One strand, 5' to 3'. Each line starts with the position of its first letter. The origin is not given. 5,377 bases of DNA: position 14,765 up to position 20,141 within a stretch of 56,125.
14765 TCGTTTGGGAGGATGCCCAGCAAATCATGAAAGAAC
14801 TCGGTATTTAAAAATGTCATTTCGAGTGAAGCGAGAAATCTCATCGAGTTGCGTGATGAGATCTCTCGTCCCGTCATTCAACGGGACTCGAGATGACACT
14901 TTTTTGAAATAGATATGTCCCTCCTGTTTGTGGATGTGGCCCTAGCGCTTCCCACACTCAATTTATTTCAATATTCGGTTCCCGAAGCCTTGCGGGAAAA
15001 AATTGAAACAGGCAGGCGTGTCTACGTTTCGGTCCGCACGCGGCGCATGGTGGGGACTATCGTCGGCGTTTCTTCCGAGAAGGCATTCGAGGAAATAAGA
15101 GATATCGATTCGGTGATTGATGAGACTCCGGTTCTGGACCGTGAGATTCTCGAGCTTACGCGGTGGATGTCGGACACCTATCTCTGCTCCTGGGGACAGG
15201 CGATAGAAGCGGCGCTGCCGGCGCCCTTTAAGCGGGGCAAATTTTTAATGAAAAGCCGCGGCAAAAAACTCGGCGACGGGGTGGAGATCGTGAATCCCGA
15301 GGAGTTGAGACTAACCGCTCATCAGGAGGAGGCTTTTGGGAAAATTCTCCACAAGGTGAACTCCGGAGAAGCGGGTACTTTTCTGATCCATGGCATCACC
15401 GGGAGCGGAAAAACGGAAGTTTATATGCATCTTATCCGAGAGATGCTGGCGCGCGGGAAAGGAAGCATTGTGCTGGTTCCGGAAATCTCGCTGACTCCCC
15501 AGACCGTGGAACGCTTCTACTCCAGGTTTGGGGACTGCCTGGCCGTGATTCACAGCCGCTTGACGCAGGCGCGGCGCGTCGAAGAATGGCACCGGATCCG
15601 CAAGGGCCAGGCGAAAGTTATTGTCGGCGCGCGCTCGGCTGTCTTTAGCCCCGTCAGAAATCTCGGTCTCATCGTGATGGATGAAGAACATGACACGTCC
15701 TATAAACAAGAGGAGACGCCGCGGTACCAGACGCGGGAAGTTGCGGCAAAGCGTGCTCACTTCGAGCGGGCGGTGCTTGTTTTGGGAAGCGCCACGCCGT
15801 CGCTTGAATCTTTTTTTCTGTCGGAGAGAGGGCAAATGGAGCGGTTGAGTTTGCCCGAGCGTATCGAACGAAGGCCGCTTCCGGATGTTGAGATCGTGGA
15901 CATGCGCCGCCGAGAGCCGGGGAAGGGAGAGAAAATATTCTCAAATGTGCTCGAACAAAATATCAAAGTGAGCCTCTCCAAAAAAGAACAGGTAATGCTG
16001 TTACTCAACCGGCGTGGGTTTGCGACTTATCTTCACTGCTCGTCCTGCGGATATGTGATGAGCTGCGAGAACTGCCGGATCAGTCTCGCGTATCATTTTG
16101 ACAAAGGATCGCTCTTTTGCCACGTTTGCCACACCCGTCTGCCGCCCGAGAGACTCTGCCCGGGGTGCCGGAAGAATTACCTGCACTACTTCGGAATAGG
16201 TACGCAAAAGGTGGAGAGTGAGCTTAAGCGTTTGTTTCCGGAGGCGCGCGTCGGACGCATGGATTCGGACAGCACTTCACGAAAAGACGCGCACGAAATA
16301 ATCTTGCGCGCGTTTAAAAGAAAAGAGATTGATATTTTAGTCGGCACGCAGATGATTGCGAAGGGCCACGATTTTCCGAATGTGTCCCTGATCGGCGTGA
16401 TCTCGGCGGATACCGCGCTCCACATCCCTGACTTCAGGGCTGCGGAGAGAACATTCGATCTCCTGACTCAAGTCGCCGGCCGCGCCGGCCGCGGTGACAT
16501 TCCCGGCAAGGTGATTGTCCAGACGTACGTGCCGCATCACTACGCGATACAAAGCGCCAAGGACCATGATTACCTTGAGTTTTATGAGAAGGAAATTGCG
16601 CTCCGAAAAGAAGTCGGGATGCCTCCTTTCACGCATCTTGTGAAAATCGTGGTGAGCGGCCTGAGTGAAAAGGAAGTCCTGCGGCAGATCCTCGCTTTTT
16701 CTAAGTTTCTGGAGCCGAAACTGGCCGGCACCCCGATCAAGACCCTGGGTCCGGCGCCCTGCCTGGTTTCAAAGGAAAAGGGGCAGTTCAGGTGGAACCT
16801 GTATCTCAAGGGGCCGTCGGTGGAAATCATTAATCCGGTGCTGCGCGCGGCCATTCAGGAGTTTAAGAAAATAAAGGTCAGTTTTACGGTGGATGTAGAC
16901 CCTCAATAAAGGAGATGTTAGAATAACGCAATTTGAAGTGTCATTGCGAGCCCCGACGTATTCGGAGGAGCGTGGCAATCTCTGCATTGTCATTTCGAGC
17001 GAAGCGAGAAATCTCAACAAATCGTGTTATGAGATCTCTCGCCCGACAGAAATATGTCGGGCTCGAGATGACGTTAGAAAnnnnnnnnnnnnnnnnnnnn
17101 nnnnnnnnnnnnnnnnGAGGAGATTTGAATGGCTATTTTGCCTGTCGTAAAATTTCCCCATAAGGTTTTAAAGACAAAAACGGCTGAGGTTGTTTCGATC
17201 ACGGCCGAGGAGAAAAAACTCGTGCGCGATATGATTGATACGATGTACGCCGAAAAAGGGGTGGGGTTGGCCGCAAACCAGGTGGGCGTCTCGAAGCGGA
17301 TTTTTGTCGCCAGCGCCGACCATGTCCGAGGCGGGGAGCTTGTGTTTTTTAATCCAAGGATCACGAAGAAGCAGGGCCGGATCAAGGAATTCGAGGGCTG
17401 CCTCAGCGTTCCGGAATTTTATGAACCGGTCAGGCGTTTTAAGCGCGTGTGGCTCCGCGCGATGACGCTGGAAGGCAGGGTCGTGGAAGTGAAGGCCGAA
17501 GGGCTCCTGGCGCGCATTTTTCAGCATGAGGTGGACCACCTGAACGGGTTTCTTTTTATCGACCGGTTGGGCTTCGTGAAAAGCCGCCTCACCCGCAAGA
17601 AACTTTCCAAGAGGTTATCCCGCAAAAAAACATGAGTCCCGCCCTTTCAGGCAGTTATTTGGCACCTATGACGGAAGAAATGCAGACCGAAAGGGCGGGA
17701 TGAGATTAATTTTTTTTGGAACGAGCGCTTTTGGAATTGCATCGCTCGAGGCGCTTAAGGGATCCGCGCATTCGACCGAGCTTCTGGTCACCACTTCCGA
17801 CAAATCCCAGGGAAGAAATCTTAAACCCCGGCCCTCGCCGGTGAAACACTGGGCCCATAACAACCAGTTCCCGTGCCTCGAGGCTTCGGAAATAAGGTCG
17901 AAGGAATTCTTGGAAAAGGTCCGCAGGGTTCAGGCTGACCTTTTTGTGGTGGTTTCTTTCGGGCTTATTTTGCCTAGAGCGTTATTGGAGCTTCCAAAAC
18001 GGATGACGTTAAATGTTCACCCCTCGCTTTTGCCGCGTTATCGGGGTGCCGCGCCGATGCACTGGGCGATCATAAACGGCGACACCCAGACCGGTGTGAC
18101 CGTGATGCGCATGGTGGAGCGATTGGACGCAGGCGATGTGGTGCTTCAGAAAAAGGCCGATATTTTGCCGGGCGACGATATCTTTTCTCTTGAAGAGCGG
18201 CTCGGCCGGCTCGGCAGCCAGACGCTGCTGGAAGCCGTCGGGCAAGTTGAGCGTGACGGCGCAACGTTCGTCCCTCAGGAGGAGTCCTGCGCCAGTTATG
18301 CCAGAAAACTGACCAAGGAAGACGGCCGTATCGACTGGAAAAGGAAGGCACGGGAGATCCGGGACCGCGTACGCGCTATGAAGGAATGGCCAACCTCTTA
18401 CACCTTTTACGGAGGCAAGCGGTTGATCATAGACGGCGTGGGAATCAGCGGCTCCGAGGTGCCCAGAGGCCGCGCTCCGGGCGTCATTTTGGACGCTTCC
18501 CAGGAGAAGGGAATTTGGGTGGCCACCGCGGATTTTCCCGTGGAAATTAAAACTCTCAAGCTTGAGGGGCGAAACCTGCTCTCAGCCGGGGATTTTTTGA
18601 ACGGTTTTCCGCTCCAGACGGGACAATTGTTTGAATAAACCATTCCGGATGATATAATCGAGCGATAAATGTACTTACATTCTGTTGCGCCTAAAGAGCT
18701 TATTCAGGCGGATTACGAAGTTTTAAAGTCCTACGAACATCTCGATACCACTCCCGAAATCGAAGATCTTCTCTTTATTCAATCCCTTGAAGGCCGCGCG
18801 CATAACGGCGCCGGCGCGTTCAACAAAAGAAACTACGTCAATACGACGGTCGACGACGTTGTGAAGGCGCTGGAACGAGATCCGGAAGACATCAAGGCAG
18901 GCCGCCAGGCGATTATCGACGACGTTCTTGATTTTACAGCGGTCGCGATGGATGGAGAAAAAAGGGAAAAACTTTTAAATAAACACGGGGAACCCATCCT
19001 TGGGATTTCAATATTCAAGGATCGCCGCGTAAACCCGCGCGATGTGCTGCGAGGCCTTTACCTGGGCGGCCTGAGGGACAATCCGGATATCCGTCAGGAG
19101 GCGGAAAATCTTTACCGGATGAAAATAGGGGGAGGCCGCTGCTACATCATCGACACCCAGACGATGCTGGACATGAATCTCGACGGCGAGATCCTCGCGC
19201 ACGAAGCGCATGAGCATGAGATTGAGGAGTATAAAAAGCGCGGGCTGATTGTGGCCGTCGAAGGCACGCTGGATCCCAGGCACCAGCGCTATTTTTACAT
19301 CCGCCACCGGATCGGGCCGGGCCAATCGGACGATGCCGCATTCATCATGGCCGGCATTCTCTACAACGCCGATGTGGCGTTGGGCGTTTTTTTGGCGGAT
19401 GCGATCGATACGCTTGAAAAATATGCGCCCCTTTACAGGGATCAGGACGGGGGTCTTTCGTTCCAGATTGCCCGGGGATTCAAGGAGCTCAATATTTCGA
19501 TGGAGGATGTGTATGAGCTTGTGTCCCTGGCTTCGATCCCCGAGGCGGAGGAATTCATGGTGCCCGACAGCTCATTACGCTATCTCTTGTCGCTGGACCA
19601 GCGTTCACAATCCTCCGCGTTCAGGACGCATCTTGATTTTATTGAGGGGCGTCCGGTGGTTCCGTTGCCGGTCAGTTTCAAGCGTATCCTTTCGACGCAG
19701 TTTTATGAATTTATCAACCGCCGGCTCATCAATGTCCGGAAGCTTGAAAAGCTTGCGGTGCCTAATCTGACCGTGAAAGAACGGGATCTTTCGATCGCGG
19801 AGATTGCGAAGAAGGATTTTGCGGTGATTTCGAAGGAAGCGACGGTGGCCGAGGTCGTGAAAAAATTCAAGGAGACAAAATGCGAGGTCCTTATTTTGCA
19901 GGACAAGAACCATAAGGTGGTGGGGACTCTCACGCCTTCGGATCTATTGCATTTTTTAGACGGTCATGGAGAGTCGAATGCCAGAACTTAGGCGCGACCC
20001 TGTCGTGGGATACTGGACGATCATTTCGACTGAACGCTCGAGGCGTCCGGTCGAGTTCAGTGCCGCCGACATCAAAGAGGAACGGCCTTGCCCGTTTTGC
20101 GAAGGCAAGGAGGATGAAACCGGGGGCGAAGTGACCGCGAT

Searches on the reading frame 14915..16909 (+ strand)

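Call 83: search_protein_families(library=pfam, proteins=[window:14915-16909:+], max_evalue=0.000001)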
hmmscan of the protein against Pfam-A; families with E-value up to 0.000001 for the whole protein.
window:14915-16909:+ (664 aa): 5 families
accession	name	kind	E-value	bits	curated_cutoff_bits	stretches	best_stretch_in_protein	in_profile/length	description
PF17764.6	PriA_3primeBD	-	3e-26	91.5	22.7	1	7-102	1-96/96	3'DNA-binding domain (3'BD)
PF00270.35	DEAD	-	1.6e-19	70.7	26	1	134-296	1-161/167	DEAD/DEAH box helicase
PF18074.6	PriA_C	-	6.8e-19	68.9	26.9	1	571-663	1-95/95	Primosomal protein N C-terminal domain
PF04851.21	ResIII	-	2.3e-17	63.8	22.5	1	131-296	2-163/164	Type III restriction enzyme, res subunit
PF00271.37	Helicase_C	-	7.8e-13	49.1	23.5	1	432-526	27-108/110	Helicase conserved C-terminal domain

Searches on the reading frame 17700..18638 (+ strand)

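Call 83: search_protein_families(library=pfam, proteins=[window:17700-18638:+], max_evalue=0.000001)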
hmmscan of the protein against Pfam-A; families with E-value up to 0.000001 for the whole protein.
window:17700-18638:+ (312 aa): 2 families
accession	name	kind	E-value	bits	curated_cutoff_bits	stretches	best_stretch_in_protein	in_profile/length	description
PF00551.24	Formyl_trans_N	-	9.3e-44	149.8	26.1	1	1-180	1-181/181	Formyl transferase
PF02911.23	Formyl_trans_C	-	2.3e-22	79.5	21.1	1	203-303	1-99/100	Formyl transferase, C-terminal domain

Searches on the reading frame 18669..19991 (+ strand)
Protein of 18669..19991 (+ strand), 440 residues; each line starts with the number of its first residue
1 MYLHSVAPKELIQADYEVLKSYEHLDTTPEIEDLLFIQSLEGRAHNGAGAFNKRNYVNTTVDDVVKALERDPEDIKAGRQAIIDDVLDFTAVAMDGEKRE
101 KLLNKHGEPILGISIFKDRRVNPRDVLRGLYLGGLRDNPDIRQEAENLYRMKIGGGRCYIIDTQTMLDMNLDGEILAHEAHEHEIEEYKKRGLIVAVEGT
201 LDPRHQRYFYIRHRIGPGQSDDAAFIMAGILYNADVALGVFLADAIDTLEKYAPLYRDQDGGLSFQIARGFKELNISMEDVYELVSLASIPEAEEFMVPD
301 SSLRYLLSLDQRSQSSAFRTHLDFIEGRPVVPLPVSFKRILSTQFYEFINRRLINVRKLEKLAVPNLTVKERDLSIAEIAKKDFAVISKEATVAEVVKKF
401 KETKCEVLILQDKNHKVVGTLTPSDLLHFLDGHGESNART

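Call 83: search_protein_families(library=pfam, proteins=[window:18669-19991:+], max_evalue=0.000001)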
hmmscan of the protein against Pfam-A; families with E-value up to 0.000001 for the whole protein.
window:18669-19991:+ (440 aa): 1 family
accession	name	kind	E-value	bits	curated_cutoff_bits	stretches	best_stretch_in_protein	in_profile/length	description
PF00571.33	CBS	-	1e-08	35.8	24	1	376-431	1-56/57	CBS domain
